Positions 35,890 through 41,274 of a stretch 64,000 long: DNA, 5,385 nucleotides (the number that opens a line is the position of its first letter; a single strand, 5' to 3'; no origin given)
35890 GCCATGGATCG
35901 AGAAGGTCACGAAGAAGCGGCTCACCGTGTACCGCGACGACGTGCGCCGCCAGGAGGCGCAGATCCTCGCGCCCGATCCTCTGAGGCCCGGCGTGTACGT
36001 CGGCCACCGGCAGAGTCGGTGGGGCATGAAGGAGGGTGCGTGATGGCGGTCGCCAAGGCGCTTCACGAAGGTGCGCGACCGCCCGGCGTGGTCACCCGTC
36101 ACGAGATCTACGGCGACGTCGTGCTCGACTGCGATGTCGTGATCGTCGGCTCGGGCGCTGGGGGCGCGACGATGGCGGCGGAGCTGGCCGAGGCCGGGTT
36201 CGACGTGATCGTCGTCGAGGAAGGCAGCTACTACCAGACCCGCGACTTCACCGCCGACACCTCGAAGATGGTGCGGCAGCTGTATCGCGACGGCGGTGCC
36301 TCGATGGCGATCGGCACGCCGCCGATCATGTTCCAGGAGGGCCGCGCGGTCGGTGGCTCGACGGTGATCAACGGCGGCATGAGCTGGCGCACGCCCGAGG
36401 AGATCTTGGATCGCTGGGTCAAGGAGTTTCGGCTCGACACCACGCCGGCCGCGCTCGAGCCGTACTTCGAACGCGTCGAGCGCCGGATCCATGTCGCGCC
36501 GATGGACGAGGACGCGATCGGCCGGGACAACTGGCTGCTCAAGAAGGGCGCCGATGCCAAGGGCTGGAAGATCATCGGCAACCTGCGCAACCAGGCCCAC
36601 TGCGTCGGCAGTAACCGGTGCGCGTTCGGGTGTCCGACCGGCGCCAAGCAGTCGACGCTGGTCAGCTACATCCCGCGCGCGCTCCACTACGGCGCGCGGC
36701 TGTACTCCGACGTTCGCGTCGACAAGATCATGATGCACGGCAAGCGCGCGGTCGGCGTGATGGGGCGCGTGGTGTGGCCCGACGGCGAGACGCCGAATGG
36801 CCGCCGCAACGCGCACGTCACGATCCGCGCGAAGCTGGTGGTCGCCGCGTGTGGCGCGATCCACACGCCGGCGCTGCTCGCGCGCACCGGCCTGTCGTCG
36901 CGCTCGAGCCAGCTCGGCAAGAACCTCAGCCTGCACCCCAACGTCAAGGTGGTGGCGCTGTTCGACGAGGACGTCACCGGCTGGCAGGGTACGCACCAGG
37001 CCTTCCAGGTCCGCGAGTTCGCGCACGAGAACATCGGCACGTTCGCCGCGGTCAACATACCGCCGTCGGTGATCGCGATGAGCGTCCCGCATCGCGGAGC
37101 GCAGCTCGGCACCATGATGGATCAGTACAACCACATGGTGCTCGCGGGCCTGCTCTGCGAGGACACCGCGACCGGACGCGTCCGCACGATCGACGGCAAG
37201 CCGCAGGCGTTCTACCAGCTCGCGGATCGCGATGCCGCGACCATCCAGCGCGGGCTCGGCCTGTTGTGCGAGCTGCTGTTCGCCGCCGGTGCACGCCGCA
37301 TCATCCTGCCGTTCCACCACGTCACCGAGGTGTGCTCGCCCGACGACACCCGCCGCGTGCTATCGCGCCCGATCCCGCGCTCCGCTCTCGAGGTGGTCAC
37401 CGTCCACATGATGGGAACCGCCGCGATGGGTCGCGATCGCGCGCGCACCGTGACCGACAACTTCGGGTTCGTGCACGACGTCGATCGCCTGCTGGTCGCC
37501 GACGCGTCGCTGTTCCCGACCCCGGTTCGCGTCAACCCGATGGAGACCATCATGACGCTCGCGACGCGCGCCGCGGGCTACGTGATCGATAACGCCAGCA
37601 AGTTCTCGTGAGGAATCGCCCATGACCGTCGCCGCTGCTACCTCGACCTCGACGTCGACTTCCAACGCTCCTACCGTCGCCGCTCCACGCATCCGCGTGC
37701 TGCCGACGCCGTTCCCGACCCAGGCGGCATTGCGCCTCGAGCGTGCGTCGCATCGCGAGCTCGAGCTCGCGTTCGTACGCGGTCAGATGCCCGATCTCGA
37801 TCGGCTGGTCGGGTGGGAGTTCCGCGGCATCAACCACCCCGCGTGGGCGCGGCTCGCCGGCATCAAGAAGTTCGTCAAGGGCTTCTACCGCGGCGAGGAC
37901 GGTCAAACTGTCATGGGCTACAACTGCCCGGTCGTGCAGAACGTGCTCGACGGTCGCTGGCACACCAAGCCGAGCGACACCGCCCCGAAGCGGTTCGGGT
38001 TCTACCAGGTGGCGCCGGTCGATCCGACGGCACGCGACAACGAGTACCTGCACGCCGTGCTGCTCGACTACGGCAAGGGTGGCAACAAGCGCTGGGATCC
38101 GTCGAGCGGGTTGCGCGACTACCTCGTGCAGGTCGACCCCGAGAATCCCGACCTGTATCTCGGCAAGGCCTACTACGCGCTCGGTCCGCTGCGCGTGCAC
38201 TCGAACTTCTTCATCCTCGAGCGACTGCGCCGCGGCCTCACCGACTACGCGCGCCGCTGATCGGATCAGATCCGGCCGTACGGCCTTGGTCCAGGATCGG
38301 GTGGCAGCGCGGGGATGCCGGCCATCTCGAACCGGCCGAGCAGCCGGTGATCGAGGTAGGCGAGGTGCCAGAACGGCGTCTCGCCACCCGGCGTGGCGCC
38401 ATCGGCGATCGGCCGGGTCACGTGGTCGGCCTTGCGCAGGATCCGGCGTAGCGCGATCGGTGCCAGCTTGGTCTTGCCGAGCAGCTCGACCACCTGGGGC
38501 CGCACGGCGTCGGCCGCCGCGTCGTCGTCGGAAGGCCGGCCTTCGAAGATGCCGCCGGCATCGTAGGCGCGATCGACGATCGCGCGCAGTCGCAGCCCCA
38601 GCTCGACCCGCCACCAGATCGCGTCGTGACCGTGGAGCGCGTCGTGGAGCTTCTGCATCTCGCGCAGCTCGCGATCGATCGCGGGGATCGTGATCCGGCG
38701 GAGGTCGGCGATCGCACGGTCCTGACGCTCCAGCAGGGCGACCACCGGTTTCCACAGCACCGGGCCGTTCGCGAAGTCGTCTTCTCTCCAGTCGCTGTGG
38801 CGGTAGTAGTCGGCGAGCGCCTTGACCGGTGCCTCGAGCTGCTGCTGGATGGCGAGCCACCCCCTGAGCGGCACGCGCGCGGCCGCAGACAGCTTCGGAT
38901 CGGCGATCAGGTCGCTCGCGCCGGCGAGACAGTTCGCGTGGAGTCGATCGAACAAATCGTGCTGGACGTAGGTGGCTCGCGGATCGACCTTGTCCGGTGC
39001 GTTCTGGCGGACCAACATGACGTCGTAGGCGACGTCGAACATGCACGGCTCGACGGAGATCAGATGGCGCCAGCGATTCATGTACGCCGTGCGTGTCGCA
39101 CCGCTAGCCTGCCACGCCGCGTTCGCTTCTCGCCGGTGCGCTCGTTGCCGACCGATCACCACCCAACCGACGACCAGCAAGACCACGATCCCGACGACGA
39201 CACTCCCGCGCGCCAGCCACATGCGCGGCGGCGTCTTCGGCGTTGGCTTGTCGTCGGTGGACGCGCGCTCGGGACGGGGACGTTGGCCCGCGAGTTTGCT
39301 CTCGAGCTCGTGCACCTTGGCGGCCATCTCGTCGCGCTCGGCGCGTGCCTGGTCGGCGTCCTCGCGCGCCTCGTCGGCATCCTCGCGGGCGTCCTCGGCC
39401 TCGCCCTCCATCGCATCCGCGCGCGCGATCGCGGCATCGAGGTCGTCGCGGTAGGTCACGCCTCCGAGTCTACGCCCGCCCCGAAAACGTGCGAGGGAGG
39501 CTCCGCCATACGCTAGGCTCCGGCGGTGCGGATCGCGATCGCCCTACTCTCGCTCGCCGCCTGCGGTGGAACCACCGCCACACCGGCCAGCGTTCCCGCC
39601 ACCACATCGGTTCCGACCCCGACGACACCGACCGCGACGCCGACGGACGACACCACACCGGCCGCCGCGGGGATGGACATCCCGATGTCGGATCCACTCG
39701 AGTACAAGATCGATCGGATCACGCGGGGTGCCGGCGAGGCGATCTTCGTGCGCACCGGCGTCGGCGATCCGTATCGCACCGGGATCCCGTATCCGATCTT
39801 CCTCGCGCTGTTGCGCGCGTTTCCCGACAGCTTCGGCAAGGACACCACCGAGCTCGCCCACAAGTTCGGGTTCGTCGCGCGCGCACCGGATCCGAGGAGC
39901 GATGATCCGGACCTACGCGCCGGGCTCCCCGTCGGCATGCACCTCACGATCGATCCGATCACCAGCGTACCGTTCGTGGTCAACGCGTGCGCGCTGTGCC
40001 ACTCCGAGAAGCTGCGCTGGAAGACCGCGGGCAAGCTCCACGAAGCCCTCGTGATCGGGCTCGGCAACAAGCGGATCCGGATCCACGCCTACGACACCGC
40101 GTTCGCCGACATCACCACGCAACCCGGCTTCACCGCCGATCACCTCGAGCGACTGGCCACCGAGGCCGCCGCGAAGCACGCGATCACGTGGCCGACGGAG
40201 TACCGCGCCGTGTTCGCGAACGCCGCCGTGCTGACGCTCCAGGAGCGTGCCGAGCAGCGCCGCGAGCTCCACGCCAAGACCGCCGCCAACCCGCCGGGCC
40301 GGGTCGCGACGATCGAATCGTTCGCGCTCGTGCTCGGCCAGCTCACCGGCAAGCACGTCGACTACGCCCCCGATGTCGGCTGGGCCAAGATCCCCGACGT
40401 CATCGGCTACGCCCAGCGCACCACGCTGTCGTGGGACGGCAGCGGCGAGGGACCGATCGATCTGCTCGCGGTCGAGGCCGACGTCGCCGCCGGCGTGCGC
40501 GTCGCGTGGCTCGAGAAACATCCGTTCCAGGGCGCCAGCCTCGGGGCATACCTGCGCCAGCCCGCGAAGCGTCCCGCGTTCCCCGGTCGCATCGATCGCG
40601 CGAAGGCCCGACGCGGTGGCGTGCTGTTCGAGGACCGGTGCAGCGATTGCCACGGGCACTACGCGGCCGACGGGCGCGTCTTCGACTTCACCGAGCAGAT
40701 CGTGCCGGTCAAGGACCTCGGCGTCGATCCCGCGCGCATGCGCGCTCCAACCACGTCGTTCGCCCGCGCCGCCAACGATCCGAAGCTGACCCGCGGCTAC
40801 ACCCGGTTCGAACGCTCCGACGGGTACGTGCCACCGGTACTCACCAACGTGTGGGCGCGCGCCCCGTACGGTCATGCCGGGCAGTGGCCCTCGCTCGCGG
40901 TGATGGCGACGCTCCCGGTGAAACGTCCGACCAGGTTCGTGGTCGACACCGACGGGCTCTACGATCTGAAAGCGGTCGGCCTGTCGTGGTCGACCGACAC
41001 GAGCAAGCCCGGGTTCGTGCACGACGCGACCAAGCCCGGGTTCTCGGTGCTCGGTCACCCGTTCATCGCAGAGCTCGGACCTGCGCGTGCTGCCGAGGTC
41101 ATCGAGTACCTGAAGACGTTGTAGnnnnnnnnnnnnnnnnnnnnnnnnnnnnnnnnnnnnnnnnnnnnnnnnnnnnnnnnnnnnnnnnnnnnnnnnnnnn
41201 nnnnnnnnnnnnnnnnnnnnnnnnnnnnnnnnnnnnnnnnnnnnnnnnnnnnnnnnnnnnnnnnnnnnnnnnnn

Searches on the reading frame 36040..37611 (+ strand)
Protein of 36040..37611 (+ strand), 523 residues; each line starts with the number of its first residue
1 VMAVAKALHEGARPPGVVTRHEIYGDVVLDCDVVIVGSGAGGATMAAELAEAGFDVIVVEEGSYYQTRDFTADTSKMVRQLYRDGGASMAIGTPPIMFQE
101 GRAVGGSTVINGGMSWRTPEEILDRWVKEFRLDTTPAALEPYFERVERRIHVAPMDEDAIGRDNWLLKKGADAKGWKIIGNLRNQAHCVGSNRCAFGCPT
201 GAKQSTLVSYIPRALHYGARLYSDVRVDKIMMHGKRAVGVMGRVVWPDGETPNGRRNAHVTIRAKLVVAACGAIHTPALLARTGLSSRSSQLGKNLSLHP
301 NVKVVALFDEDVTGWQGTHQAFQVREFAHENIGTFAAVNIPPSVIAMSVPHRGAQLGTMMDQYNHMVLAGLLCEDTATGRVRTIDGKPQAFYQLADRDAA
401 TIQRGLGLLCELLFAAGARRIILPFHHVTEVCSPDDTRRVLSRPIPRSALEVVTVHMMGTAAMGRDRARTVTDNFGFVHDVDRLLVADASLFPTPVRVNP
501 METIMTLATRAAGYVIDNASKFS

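Call 11: search_protein_families(library=pfam, proteins=[window:36040-37611:+], max_evalue=0.01)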
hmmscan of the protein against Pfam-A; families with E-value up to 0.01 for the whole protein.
window:36040-37611:+ (523 aa): 12 families
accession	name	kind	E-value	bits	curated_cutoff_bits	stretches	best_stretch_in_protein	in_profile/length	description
PF00732.25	GMC_oxred_N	-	4.8e-44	151.2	23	1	79-300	2-217/218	GMC oxidoreductase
PF05199.19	GMC_oxred_C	-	4.8e-18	66.5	24.6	1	389-508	21-139/139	GMC oxidoreductase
PF00890.30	FAD_binding_2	-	1.1e-10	41.7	20.4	1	32-64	1-33/414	FAD binding domain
PF01266.30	DAO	-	7.2e-09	36.1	27.9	1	32-276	1-207/353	FAD dependent oxidoreductase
PF01494.25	FAD_binding_3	-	8.3e-06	25.7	22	1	30-61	1-32/349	FAD binding domain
PF13450.12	NAD_binding_8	-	1.2e-05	25.9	21.9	1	35-63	1-29/68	NAD(P)-binding Rossmann-like domain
PF07992.20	Pyr_redox_2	-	1.3e-05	25.3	26.1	1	32-63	2-33/291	Pyridine nucleotide-disulphide oxidoreductase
PF00070.33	Pyr_redox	-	0.00013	22.9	22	1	33-89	2-57/82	Pyridine nucleotide-disulphide oxidoreductase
PF01946.23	Thi4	-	0.00099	18.8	26.2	1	29-61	16-49/235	Thi4 family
PF13738.12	Pyr_redox_3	-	0.0041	16.8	30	0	34-66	1-34/305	Pyridine nucleotide-disulphide oxidoreductase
PF02558.23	ApbA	-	0.006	16.7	22.2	0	33-63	1-31/150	Ketopantoate reductase PanE/ApbA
PF05834.18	Lycopene_cycl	-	0.0071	15.9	23.4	0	32-63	1-34/380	Lycopene cyclase protein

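Call 21: search_protein_families(library=ncbifam, proteins=[window:36040-37611:+], max_evalue=0.01)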
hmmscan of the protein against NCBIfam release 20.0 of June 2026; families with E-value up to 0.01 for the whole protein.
window:36040-37611:+ (523 aa): 56 families (the best 25 are shown)
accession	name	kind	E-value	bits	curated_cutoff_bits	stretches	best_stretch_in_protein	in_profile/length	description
TIGR04542.1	GMC_mycofac_2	equivalog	8.1e-24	84.4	400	2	32-289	1-241/425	mycofactocin system GMC family oxidoreductase MftG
NF058674.1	CholsOxChoxAB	equivalog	3.7e-21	75.2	850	3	30-111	5-90/535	cholesterol oxidase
TIGR03970.1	mycofact_MftG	equivalog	2.3e-18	66.4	387.45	2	194-515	184-486/487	mycofactocin dehydrogenase MftG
NF002550.0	PRK02106.1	subfamily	2.6e-18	65.8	605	3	30-150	5-135/563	choline dehydrogenase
NF038210.1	GMC_mycofac_3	equivalog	5.8e-16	58.4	300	2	33-128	1-94/418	mycofactocin system GMC family oxidoreductase MftG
TIGR02462.1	pyranose_ox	equivalog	6.2e-15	55.1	544.9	1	454-518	482-546/548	pyranose oxidase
TIGR01810.1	betA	equivalog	3.1e-14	52.5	732.1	2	32-287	1-267/532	choline dehydrogenase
TIGR02032.1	GG-red-SF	subfamily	1.7e-06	27.9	158.8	1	32-63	2-33/297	geranylgeranyl reductase family protein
TIGR00292.1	TIGR00292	equivalog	1.9e-06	27.3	148.3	1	29-61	20-52/254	sulfide-dependent adenosine diphosphate thiazole synthase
NF053676.1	4oxCHCAChcC1Cy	equivalog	7.3e-06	24.7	1000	1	31-63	2-34/528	4-oxocyclohexanecarboxylate 2-dehydrogenase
NF004829.0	PRK06183.1-3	subfamily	2.5e-05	23.2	390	1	29-64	7-44/520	bifunctional 3-(3-hydroxy-phenyl)propionate/3-hydroxycinnamic acid hydroxylase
NF005612.0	PRK07364.1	equivalog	4.5e-05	22.1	487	1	28-65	16-53/415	FAD-dependent hydroxylase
NF005510.0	PRK07121.1-3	subfamily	9e-05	21.4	481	1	29-64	21-56/492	FAD-binding protein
NF005882.1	PRK07843.1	equivalog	0.00014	20.5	788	1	31-65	2-36/547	3-oxosteroid 1-dehydrogenase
NF009473.0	PRK12835.1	subfamily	0.00019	20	837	1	30-65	11-46/585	FAD-binding protein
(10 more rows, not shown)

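Call 27: search_solved_structures(query=window:36040-37611:+, max_evalue=0.00001)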
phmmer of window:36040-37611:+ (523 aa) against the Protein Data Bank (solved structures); distinct sequences matched with E-value up to 0.00001: 29.
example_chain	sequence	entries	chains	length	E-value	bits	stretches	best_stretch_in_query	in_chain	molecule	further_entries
9lq0_A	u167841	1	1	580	9.1e-09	37.6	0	30-155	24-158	Oxygen-dependent choline dehydrogenase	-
6a2u_B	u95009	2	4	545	5e-08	35.1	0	186-312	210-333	Glucose dehydrogenase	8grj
8hdd_A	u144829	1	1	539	6.2e-08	34.8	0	186-312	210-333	Glucose dehydrogenase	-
8k6k_A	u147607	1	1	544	1.8e-07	33.3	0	186-329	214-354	Fructose dehydrogenase (N1146A) large subunit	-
1coy_A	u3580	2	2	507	2.1e-07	33.1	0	469-516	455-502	CHOLESTEROL OXIDASE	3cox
8xcm_A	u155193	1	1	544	2.7e-07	32.7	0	186-329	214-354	Fructose dehydrogenase large subunit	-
7w2j_A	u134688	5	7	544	3.3e-07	32.4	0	186-329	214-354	Fructose dehydrogenase large subunit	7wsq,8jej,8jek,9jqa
9h7z_A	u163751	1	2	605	4.9e-07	31.9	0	31-130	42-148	Glucose oxidase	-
6xut_A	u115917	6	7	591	5.1e-07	31.8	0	452-514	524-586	Oligosaccharide dehydrogenase | Glucose oxidase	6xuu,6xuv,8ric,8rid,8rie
5niw_A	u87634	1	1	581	5.2e-07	31.8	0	31-130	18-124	Glucose oxidase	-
9fl2_A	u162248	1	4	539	6e-07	31.6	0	454-518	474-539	pyranose oxidase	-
4qi7_A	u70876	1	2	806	6.3e-07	31.5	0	455-516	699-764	Cellobiose dehydrogenase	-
8qve_A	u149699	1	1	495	7.8e-07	31.2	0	438-512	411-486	Pyranose oxidase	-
5nit_A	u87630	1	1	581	9.3e-07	31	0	31-130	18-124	Glucose oxidase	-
1cf3_A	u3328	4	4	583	1.3e-06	30.5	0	31-130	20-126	PROTEIN (GLUCOSE OXIDASE) | GLUCOSE OXIDASE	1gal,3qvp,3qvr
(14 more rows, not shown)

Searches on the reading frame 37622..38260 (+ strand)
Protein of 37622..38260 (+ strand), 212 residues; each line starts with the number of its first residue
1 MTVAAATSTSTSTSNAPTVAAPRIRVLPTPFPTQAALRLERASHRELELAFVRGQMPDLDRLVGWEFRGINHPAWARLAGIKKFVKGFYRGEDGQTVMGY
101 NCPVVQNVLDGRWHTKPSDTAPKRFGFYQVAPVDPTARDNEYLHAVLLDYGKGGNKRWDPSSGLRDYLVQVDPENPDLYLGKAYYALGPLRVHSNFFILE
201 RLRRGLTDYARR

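Call 11: search_protein_families(library=pfam, proteins=[window:37622-38260:+], max_evalue=0.01)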
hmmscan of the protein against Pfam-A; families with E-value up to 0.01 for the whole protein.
window:37622-38260:+ (212 aa): 0 families

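Call 21: search_protein_families(library=ncbifam, proteins=[window:37622-38260:+], max_evalue=0.01)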
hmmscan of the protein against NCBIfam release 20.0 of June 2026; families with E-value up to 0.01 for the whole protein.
window:37622-38260:+ (212 aa): 0 families

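Call 26: search_protein_families(library=pfam, proteins=[window:37622-38260:+], max_evalue=10)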
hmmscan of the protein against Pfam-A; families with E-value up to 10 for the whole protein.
window:37622-38260:+ (212 aa): 1 family
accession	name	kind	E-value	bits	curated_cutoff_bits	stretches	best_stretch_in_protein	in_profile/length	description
PF13414.12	TPR_11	-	0.15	12.2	26.8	1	169-188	21-42/42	TPR repeat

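Call 46: find_homologous_proteins(query=window:37622-38260:+, max_evalue=0.001)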
Query window:37622-38260:+ (212 aa): 1173 proteins with E <= 0.001 among 2072 candidates; the best 120 are listed.
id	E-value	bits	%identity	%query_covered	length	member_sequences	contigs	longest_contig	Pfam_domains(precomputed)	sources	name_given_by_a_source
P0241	4.7e-126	437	91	100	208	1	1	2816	-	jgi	-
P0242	1.1e-112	393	83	96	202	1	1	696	-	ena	-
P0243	2.6e-111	388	87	87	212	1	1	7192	-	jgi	-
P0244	1.8e-110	386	86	90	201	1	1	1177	-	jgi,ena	-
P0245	2.1e-110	385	85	92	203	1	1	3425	-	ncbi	-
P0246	9.7e-110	383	86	87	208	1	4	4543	-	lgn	-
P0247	1.7e-109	382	82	96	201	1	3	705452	-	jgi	jgi:hypothetical protein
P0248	1.0e-108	380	86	89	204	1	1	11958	-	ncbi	-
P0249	2.7e-108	378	83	92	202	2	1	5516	-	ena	-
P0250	2.9e-108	378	81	96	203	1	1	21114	-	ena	-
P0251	3.0e-108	378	86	89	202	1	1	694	-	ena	-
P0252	4.3e-108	378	81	96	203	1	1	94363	-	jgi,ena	-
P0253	5.3e-108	377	81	100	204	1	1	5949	-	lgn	-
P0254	9.1e-108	377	80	96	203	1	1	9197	-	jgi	jgi:hypothetical protein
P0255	1.3e-107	376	84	90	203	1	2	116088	-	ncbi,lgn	-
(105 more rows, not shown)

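Call 58: predict_structure(alignment_id=A2)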
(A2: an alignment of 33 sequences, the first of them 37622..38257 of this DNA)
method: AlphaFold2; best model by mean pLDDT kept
length: 212 residues; sequences in the alignment: 33
mean_pLDDT: 71.8   pTM: 0.71
mean pLDDT of the five models: 71.8, 64.5, 62.2, 59.3, 58.9
residues with pLDDT >= 90: 25; 70-90: 93; 50-70: 65; < 50: 29
segments of 3 or more residues with pLDDT < 50: 1-22, 208-212
pLDDT, mean of each block of 10 residues (from residue 1): 39 44 53 83 91 90 87 65 81 87 73 63 66 71 77 55 76 88 74 82 65 45
secondary structure, 60 per line:
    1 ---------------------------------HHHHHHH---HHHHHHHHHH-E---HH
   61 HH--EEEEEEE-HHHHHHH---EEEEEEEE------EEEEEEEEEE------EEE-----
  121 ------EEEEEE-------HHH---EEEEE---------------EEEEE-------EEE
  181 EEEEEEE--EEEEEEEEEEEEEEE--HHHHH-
elements in order: H34-40 H44-53 H59-62 E65-71 H73-79 E83-90 E97-106 E113-115 E127-132 E146-150 E166-170 E178-187 E190-204 H207-211

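Call 60: fold_search(model_id=the predicted structure, library=pdb)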
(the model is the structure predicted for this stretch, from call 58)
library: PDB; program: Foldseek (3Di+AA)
matches with E <= 10: 983; with E <= 0.001: 0
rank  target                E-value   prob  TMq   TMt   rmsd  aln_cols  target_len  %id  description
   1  4ors_A                1.9e-03  1.00  0.34  0.42   6.5       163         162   12  Three-dimensional structure of the C65A mutant of Human lipocalin-type Prostaglandin D Synthase apo-form (released 2014-08-06)
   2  4imo                  2.2e-03  1.00  0.34  0.43   6.5       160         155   14  Crystal structure of wild type human Lipocalin PGDS in complex with substrate analog U44069 (released 2013-03-20)
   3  4os3_A                2.7e-03  0.99  0.35  0.42   5.9       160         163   12  Three-dimensional structure of the C65A-W112F double mutant of Human lipocalin-type Prostaglandin D Synthase apo-form (released 2014-08-06)
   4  1n0s_A                3.2e-03  1.00  0.37  0.43   8.4       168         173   12  ENGINEERED LIPOCALIN FLUA IN COMPLEX WITH FLUORESCEIN (released 2003-08-05)
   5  4os0_A                4.3e-03  0.99  0.34  0.41   6.3       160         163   11  Three-dimensional structure of the C65A-W54F double mutant of Human lipocalin-type Prostaglandin D Synthase apo-form (released 2014-08-06)
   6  5n47_C                5.3e-03  0.99  0.36  0.41   9.1       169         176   11  Structure of Anticalin N7E in complex with the three-domain fragment Fn7B8 of human oncofetal fibronectin (released 2018-02-14)
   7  4es7                  6.3e-03  0.99  0.36  0.44   5.6       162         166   12  crystal structure of protein HC from Homo sapiens at 2 angstrom (released 2013-04-24)
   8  4ory_F                6.3e-03  0.98  0.33  0.39   6.2       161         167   11  Three-dimensional structure of the C65A-K59A double mutant of Human lipocalin-type Prostaglandin D Synthase holo, seco (released 2014-08-06)
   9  3fiq_A                6.3e-03  0.98  0.32  0.40   9.0       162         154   12  Odorant Binding Protein OBP1 (released 2009-05-19)
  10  2czu_A                7.0e-03  0.98  0.33  0.42   9.0       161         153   12  lipocalin-type prostaglandin D synthase (released 2006-10-03)
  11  1l6m_B                7.0e-03  0.98  0.35  0.41   9.1       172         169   12  Neutrophil Gelatinase-associated Lipocalin is a Novel Bacteriostatic Agent that Interferes with Siderophore-mediated I (released 2003-03-11)
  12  4os8_A                7.5e-03  0.98  0.34  0.41   6.3       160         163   11  Three-dimensional structure of the C65A-W54F-W112F triple mutant of Human lipocalin-type Prostaglandin D Synthase apo- (released 2014-08-06)
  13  9jdo                  8.8e-03  0.99  0.37  0.44   8.8       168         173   11  LCN2 in complex with phosphoserine (released 2025-09-03)
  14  6sua_A                8.8e-03  0.97  0.35  0.41   8.8       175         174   11  Structure of the high affinity engineered lipocalin C1B12 in complex with the mouse CD98 heavy chain ectodomain (released 2020-06-17)
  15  2czu_B                9.3e-03  0.97  0.33  0.41   9.0       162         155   13  lipocalin-type prostaglandin D synthase (released 2006-10-03)
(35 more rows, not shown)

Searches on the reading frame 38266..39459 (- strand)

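Call 11: search_protein_families(library=pfam, proteins=[window:38266-39459:-], max_evalue=0.01)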
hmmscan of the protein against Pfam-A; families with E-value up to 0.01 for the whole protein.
window:38266-39459:- (397 aa): 0 families

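Call 21: search_protein_families(library=ncbifam, proteins=[window:38266-39459:-], max_evalue=0.01)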
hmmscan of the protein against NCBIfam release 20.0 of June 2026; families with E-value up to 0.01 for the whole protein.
window:38266-39459:- (397 aa): 1 family
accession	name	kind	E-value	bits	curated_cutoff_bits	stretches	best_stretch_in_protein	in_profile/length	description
TIGR04211.1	SH3_and_anchor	equivalog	0.0046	16.6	65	1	14-111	99-193/198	TIGR04211 family SH3 domain-containing protein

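Call 26: search_protein_families(library=pfam, proteins=[window:38266-39459:-], max_evalue=10)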
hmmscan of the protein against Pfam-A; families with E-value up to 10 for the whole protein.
window:38266-39459:- (397 aa): 3 families
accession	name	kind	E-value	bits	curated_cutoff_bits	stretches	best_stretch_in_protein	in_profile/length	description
PF13400.11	Tad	-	0.095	13.5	22.3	1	87-115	7-36/47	Putative Flp pilus-assembly TadE/G-like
PF11239.13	DUF3040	-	0.15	12.8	24.7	1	50-101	12-64/84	Protein of unknown function (DUF3040)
PF10473.14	CENP-F_leu_zip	-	0.34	11.4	34.5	1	13-57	25-69/140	Leucine-rich repeats of kinetochore protein Cenp-F/LEK1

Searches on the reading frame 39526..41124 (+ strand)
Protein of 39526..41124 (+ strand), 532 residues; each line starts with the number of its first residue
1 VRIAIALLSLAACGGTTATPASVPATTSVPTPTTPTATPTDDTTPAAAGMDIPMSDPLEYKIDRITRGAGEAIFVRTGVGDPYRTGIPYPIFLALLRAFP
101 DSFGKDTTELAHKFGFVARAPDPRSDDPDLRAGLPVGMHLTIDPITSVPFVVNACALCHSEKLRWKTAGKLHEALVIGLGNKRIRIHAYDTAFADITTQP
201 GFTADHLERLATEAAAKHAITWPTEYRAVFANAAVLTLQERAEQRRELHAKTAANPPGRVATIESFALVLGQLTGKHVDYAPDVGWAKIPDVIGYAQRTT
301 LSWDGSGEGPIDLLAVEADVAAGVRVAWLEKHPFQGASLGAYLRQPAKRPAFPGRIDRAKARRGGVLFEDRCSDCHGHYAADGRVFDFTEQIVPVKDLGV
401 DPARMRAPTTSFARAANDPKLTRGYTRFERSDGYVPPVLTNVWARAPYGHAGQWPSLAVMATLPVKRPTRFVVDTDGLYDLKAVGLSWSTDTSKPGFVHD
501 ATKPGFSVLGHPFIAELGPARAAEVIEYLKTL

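Call 21: search_protein_families(library=ncbifam, proteins=[window:39526-41124:+], max_evalue=0.01)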
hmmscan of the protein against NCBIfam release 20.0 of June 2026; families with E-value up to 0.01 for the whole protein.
window:39526-41124:+ (532 aa): 3 families
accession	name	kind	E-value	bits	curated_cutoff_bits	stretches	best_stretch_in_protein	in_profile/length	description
NF040606.1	CytoC_perox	subfamily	1e-28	100.9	150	2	433-531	425-524/524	di-heme-cytochrome C peroxidase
NF051462.1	RoxC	equivalog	2.9e-07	29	900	0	432-458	651-677/812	putative rubber dioxygenase RoxC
NF050034.1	RoxB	equivalog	0.00021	19.9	900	0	424-458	471-505/652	rubber dioxygenase RoxB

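Call 26: search_protein_families(library=pfam, proteins=[window:39526-41124:+], max_evalue=10)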
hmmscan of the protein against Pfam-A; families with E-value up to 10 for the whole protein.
window:39526-41124:+ (532 aa): 4 families
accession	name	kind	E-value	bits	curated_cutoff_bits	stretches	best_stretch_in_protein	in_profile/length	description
PF21419.2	RoxA-like_Cyt-c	-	2.1e-06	27.6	26.7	1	433-471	1-38/39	RoxA-like, cytochrome c-like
PF13442.11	Cytochrome_CBB3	-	0.011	16.5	27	1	360-379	2-20/68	Cytochrome C oxidase, cbb3-type, subunit III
PF00034.26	Cytochrom_C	-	0.055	15.2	21.3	0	362-379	2-19/90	Cytochrome c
PF02167.20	Cytochrom_C1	-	0.3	11.2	22.8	1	354-377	8-31/219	Cytochrome C1 family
